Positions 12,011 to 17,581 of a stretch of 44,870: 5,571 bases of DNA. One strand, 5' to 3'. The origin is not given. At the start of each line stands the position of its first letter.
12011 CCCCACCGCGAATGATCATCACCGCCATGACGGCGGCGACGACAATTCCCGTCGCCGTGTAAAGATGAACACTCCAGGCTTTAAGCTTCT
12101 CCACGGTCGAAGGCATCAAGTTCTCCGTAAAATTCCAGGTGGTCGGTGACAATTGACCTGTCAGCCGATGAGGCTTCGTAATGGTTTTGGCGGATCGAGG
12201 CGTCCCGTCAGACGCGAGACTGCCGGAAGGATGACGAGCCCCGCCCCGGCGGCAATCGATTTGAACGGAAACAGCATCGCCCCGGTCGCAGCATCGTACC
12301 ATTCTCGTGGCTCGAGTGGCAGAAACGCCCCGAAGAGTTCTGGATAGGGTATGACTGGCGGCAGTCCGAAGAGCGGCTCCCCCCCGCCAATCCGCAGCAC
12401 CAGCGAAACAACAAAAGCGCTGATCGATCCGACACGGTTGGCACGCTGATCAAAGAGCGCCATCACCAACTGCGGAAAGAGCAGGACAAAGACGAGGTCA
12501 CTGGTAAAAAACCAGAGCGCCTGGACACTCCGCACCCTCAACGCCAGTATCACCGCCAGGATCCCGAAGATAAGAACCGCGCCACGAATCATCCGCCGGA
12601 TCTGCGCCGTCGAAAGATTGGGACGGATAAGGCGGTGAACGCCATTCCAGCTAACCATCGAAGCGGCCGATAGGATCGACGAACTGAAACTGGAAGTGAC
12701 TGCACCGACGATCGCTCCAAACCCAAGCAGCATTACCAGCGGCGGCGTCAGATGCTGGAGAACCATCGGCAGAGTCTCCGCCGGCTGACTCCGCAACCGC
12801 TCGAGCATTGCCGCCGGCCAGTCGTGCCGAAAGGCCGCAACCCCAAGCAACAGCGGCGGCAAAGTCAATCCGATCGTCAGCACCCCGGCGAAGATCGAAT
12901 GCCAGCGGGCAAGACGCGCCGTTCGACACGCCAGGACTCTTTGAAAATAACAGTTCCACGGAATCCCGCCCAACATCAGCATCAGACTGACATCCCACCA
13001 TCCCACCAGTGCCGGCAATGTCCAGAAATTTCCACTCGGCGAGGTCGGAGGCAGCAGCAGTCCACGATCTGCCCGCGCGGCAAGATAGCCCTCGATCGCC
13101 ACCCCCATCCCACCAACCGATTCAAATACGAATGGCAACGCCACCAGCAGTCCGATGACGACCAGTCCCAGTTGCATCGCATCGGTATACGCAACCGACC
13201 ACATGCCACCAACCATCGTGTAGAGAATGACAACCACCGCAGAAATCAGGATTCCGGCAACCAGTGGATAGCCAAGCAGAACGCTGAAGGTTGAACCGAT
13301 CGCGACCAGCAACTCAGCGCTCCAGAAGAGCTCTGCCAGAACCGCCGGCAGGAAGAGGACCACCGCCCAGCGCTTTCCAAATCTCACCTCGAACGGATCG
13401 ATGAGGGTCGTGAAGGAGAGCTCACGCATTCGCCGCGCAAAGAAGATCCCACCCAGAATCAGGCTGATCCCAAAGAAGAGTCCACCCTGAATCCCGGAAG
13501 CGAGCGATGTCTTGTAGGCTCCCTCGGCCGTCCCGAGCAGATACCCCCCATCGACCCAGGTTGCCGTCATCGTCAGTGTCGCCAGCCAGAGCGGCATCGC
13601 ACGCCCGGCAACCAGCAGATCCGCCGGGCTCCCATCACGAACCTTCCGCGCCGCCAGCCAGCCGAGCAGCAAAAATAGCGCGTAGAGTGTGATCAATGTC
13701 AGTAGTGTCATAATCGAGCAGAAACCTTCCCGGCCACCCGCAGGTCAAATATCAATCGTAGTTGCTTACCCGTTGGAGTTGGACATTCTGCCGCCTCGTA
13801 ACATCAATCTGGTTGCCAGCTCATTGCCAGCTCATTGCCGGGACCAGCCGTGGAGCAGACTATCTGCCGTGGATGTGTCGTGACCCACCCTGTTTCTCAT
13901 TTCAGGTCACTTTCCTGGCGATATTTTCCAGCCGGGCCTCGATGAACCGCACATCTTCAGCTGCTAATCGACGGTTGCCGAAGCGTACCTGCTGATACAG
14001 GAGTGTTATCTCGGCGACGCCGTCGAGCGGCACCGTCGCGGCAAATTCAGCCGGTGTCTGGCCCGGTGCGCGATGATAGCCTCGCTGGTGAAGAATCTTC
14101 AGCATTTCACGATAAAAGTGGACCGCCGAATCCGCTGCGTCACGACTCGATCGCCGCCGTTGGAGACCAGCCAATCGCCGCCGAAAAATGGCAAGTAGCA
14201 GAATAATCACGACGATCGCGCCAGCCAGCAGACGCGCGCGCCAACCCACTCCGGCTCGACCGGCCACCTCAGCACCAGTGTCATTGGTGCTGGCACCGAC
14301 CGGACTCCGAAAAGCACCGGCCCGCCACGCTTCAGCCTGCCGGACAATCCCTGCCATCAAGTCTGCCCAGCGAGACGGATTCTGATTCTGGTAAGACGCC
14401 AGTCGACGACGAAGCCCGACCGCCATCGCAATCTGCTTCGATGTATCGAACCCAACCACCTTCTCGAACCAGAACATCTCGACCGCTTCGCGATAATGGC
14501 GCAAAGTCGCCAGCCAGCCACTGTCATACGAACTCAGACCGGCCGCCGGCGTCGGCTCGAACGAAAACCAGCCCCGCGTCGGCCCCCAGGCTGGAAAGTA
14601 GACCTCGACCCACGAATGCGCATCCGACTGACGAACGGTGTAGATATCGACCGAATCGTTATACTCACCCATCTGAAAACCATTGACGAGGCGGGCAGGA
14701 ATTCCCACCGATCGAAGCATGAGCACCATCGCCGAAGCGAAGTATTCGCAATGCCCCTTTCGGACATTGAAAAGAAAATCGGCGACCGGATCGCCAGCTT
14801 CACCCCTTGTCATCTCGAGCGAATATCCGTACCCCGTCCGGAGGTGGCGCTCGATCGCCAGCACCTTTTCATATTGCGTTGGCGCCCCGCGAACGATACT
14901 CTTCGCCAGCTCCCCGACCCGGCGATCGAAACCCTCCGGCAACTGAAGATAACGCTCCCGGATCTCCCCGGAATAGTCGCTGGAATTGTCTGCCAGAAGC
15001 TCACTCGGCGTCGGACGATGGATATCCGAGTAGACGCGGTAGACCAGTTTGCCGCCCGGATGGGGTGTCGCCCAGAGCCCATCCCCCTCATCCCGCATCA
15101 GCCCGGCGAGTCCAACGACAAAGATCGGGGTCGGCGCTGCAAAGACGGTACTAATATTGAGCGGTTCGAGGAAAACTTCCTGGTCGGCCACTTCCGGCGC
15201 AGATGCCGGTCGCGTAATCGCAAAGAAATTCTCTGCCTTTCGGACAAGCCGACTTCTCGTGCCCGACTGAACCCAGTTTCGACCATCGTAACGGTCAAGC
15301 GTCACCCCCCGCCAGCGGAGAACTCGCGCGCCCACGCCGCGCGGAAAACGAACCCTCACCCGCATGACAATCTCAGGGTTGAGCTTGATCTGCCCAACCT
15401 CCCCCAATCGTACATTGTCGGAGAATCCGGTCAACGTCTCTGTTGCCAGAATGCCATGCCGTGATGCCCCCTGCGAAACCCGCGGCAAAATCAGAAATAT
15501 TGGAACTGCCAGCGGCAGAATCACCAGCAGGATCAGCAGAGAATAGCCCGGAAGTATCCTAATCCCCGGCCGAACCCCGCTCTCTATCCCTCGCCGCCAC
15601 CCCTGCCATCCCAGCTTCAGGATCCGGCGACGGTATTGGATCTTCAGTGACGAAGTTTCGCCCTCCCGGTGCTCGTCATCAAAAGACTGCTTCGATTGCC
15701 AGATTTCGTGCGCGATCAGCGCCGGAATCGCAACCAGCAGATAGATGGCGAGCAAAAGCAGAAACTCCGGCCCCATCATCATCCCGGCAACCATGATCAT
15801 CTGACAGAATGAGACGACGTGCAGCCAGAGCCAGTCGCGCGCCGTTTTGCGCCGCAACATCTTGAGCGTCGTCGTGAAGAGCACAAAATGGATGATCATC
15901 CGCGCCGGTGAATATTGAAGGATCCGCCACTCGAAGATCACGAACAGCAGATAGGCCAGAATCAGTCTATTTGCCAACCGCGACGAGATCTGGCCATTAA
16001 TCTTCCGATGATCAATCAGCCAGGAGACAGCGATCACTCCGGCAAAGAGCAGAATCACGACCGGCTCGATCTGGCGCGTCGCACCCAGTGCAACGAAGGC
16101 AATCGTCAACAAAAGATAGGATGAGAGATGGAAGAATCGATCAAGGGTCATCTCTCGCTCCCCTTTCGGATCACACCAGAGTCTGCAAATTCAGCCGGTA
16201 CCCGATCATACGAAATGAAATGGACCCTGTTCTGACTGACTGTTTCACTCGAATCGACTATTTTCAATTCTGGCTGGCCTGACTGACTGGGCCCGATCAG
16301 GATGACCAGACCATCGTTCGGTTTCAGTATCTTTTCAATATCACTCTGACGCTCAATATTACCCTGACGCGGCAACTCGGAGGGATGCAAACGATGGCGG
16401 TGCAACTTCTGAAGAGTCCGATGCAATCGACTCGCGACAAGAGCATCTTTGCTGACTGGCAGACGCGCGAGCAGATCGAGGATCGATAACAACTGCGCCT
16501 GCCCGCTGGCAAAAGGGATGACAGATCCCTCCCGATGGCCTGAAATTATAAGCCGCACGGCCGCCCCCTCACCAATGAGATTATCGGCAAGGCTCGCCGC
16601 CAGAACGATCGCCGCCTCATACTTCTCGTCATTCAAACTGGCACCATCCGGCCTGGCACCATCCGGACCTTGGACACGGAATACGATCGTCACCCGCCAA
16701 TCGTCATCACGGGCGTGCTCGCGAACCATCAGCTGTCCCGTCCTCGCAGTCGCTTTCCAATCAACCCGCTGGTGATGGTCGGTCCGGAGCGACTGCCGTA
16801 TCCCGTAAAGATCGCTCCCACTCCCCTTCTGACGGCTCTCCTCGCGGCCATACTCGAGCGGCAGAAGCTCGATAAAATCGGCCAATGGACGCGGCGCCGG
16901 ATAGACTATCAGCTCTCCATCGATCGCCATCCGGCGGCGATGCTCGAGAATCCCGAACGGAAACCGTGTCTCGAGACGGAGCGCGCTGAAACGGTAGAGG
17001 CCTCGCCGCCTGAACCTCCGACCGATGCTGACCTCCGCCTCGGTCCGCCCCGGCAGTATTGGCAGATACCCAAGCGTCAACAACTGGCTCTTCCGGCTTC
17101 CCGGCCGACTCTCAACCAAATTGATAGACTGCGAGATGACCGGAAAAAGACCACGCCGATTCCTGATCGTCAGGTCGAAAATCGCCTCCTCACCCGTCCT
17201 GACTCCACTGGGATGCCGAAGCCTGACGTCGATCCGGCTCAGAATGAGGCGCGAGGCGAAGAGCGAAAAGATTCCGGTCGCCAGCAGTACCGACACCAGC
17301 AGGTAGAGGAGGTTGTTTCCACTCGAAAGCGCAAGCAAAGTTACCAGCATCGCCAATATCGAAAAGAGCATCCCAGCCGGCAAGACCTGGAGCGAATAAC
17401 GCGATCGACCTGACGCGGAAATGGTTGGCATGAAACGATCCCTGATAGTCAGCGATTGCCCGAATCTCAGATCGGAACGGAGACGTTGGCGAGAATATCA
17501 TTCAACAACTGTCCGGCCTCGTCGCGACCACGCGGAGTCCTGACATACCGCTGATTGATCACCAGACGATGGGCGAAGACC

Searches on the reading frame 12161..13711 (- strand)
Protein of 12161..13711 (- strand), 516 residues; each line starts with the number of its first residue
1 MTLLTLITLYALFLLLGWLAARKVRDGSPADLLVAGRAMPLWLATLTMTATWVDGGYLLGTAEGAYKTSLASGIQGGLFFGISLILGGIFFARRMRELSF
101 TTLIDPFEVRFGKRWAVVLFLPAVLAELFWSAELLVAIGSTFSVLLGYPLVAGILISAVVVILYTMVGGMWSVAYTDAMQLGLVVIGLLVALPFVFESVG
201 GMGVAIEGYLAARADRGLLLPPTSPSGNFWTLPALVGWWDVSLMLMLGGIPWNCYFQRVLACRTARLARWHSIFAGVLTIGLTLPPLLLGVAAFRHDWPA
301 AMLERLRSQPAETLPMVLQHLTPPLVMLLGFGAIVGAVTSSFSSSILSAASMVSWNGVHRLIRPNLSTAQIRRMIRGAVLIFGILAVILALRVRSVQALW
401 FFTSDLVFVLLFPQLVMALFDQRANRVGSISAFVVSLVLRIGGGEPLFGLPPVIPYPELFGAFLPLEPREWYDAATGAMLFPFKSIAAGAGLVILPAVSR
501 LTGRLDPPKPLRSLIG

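Call 27: search_protein_families(library=pfam, proteins=[window:12161-13711:-])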
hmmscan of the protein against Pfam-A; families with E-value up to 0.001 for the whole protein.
window:12161-13711:- (516 aa): 1 family
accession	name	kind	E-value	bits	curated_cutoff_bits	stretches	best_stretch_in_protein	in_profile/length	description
PF00474.23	SSF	-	3.1e-28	99.2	22.8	1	34-434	3-404/406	Sodium:solute symporter family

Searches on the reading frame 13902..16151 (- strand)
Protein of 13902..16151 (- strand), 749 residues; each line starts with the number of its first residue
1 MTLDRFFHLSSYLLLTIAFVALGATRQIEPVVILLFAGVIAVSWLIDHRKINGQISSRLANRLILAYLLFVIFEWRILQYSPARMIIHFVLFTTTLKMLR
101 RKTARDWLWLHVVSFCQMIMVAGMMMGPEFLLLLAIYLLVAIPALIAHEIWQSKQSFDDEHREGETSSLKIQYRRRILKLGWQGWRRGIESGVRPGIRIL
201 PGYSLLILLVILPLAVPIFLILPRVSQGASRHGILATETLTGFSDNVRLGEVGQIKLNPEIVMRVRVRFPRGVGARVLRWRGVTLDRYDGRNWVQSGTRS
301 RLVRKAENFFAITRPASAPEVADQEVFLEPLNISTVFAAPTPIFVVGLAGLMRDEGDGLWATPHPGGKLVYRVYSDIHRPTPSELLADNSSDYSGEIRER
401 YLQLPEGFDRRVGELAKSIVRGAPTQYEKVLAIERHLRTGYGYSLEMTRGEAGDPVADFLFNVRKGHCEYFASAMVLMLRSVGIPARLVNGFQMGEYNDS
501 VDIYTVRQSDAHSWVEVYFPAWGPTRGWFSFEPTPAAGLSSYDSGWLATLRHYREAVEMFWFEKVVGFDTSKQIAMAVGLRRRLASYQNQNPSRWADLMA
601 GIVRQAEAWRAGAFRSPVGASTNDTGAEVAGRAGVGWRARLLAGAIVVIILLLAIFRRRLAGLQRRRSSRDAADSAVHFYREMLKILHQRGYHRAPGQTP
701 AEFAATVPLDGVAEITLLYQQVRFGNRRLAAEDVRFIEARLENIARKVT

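Call 27: search_protein_families(library=pfam, proteins=[window:13902-16151:-])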
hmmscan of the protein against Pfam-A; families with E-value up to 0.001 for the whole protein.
window:13902-16151:- (749 aa): 3 families
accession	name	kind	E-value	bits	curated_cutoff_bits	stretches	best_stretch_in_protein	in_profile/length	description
PF11992.13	TgpA_N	-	8.4e-36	124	30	1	13-382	2-333/333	TgpA N-terminal domain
PF01841.26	Transglut_core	-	2.2e-28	99.1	23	1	414-533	2-108/108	Transglutaminase-like superfamily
PF13559.11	DUF4129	-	5.3e-13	49.3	24.8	1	680-741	2-68/69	Domain of unknown function (DUF4129)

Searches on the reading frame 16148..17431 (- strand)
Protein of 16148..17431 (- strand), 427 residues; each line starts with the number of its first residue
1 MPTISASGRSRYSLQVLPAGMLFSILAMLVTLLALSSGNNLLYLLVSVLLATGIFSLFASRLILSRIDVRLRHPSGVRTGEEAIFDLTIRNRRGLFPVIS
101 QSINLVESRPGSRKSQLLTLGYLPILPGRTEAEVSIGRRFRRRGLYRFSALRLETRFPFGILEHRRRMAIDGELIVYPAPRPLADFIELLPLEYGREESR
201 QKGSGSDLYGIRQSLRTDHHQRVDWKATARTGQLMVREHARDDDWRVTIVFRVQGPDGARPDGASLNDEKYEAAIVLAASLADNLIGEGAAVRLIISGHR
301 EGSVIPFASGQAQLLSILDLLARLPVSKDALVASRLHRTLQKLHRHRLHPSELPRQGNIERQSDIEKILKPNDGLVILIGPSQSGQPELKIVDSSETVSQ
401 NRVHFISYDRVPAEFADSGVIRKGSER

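Call 27: search_protein_families(library=pfam, proteins=[window:16148-17431:-])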
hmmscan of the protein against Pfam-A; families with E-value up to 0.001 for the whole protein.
window:16148-17431:- (427 aa): 1 family
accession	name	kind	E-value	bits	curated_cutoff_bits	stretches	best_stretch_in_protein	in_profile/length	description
PF01882.25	DUF58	-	1.3e-11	44.5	23.4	1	217-345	8-133/216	Protein of unknown function DUF58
